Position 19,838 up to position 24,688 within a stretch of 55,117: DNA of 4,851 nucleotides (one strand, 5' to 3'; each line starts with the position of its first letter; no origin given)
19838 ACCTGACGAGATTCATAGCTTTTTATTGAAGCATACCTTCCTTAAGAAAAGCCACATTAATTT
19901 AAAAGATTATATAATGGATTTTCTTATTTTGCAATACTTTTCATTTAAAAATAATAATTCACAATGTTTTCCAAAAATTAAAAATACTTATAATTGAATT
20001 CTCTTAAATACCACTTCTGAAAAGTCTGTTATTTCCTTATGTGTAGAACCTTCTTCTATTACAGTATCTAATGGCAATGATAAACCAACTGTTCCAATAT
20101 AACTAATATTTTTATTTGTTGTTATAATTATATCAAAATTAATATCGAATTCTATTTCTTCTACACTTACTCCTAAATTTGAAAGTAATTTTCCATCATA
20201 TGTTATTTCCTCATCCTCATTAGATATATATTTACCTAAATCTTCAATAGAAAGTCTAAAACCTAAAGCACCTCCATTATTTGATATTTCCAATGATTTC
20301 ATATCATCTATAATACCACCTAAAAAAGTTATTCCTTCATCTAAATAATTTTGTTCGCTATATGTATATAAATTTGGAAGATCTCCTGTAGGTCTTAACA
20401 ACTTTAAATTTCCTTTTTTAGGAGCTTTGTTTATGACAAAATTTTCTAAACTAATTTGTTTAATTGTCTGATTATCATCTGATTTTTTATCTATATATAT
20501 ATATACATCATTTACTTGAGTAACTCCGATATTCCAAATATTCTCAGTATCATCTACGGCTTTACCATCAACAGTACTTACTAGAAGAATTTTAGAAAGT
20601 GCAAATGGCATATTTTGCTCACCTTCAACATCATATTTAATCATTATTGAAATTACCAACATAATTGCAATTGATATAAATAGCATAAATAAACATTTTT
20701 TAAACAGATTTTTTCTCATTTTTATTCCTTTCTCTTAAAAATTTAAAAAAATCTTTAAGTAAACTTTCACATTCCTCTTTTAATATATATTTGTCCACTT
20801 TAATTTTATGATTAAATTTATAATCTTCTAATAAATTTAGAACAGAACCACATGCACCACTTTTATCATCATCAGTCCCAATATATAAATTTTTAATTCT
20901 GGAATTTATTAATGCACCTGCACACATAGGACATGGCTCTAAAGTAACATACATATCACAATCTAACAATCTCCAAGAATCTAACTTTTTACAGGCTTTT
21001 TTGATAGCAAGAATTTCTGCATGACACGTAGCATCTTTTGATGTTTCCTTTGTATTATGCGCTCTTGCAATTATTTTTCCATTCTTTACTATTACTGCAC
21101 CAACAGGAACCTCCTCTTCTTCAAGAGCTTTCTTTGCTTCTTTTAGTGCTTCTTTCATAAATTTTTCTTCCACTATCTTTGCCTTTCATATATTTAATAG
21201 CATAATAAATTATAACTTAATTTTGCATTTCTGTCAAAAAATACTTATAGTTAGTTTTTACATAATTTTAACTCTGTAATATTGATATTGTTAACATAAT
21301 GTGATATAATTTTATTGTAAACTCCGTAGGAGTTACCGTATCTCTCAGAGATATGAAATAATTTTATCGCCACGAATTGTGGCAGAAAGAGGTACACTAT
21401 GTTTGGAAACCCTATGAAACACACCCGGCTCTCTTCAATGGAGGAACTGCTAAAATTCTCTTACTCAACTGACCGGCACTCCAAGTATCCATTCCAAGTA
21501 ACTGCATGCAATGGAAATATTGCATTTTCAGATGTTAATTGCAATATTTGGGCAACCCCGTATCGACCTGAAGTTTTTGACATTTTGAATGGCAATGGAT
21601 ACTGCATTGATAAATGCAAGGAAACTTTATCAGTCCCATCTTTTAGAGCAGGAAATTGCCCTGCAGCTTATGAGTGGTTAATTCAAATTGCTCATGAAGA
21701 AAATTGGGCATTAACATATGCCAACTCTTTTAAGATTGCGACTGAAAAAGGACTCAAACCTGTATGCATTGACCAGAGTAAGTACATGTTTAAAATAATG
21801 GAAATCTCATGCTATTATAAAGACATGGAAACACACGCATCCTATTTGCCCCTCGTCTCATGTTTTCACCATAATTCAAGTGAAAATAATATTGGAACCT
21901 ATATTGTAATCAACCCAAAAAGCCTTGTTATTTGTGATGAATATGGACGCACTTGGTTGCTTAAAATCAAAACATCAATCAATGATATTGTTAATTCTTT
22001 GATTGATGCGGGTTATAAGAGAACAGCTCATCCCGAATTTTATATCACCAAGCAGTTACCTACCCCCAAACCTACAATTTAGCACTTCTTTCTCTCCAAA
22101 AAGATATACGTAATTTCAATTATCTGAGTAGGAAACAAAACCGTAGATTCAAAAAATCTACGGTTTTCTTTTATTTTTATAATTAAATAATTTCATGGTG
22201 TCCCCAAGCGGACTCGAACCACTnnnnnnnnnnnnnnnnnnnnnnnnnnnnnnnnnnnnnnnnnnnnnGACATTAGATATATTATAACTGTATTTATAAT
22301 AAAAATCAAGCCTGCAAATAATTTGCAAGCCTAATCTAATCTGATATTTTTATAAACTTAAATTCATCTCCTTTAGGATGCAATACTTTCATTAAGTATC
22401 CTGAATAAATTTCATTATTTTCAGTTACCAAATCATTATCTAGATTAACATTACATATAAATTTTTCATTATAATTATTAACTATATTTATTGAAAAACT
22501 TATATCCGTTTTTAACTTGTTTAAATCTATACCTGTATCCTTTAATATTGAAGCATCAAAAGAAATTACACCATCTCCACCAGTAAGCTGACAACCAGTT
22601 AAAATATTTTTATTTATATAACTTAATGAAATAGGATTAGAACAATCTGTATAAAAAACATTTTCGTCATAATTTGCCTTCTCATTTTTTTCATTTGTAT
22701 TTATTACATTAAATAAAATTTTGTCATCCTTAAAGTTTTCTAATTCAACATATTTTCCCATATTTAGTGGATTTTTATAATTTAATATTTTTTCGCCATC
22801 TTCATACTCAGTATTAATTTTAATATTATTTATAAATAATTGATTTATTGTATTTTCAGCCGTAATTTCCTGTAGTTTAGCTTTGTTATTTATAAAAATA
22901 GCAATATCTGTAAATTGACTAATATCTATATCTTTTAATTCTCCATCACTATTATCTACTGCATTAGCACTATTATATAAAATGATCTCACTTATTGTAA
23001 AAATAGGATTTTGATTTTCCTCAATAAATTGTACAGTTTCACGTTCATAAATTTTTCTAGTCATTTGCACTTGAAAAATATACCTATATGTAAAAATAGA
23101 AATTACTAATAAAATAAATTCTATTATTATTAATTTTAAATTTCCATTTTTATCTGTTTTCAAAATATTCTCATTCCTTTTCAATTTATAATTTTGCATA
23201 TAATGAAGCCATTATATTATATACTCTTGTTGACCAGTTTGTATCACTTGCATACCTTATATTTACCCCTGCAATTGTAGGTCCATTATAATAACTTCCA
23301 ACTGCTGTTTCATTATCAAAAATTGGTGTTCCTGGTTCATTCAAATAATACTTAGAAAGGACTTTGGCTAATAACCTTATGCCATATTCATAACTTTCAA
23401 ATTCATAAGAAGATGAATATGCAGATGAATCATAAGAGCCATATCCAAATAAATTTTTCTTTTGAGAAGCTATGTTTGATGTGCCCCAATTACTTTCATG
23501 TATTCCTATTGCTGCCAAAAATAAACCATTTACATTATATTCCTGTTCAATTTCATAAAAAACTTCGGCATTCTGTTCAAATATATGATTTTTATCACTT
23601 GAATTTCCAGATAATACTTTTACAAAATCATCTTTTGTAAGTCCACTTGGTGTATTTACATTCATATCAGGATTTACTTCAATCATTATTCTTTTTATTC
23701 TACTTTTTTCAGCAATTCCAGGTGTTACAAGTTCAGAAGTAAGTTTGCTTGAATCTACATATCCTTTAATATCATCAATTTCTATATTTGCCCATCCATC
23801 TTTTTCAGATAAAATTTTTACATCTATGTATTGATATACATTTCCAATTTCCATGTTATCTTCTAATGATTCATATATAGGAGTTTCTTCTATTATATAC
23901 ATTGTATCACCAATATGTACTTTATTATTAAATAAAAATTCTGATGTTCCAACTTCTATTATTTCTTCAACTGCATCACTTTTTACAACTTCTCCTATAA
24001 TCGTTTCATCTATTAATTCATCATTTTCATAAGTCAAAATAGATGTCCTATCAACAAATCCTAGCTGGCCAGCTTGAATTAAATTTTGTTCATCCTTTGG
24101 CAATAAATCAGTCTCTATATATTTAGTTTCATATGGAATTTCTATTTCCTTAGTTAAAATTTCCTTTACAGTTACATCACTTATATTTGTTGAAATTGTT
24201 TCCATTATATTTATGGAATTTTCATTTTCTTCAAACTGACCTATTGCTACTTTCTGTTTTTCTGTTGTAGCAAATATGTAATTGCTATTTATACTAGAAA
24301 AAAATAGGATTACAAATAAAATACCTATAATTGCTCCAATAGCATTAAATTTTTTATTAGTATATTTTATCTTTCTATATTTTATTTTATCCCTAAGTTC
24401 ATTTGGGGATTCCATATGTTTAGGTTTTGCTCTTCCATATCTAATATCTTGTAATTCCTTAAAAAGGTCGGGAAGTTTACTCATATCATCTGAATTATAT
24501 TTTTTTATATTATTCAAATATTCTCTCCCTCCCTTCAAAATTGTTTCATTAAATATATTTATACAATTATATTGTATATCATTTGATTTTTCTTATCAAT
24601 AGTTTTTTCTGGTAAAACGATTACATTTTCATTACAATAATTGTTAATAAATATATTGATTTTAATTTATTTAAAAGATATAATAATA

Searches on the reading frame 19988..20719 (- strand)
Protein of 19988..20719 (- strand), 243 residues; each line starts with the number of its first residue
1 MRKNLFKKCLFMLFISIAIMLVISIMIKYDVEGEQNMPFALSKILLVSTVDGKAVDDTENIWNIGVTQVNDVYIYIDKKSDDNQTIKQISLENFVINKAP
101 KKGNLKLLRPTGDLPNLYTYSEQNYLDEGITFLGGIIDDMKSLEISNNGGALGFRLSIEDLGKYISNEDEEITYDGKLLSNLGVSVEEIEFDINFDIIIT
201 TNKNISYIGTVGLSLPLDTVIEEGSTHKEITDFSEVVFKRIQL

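Call 8: search_protein_families(library=pfam, proteins=[window:19988-20719:-], max_evalue=0.001)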
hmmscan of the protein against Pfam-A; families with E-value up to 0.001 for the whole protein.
window:19988-20719:- (243 aa): 0 families

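Call 54: search_protein_families(library=ncbifam, proteins=[window:19988-20719:-], max_evalue=0.01)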
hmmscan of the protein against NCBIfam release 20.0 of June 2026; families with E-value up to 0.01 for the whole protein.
window:19988-20719:- (243 aa): 1 family
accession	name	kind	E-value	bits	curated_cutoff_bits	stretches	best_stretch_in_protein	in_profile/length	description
TIGR02714.1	amido_AtzD_TrzD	subfamily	0.0073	15.3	153.1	1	138-206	183-250/366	ring-opening amidohydrolase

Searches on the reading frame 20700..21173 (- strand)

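Call 76: search_protein_families(library=pfam, proteins=[window:20700-21173:-], max_evalue=0.01)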
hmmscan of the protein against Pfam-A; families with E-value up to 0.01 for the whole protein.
window:20700-21173:- (157 aa): 9 families
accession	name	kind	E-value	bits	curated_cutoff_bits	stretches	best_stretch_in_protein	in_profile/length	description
PF14437.12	MafB19-deam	-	1.4e-49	168.1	27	1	3-147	4-142/142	MafB19-like deaminase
PF00383.29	dCMP_cyt_deam_1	-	1.8e-34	118.1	25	1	2-99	4-101/102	Cytidine and deoxycytidylate deaminase zinc-binding region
PF14439.12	Bd3614-deam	-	7.4e-07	29.6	38.5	1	25-90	12-76/113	Bd3614-like deaminase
PF18750.7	SNAD4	-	7.9e-05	23.1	27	1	40-90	25-73/130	Secreted Novel AID/APOBEC-like Deaminase 4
PF18772.7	APOBEC2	-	0.00018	22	26.8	1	45-90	45-91/175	APOBEC2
PF18782.7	NAD2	-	0.00021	21.9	27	1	43-89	48-95/179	Novel AID APOBEC clade 2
PF18771.7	APOBEC3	-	0.0018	18.8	27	1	47-90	28-72/137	APOBEC3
PF18778.7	NAD1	-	0.0046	17.5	27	1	43-90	45-92/175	Novel AID APOBEC clade 1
PF08210.17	APOBEC_N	-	0.0093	16.4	25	0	43-90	37-87/170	APOBEC-like N-terminal domain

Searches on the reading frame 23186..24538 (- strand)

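Call 8: search_protein_families(library=pfam, proteins=[window:23186-24538:-], max_evalue=0.001)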
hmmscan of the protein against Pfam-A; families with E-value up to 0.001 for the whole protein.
window:23186-24538:- (450 aa): 2 families
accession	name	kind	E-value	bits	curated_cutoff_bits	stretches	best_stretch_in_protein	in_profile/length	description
PF07501.17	G5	-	5e-16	59.1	23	1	128-198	4-74/75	G5 domain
PF01832.25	Glucosaminidase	-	1.2e-13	52.3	30.2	1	325-446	2-121/123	Mannosyl-glycoprotein endo-beta-N-acetylglucosaminidase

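Call 54: search_protein_families(library=ncbifam, proteins=[window:23186-24538:-], max_evalue=0.01)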
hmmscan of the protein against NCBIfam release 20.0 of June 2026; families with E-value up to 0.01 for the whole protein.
window:23186-24538:- (450 aa): 3 families
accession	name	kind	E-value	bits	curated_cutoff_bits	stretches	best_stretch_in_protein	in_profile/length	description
NF052335.1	PdgHdaseHSB129560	equivalog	1.1e-23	84.1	500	1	324-448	67-182/330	peptidoglycan hydrolase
NF007681.0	PRK10356.1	equivalog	0.002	17.4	193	0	340-367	153-180/274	protein bax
TIGR02162.1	torC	equivalog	0.0031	16.8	478.2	1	204-289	200-286/387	pentaheme c-type cytochrome TorC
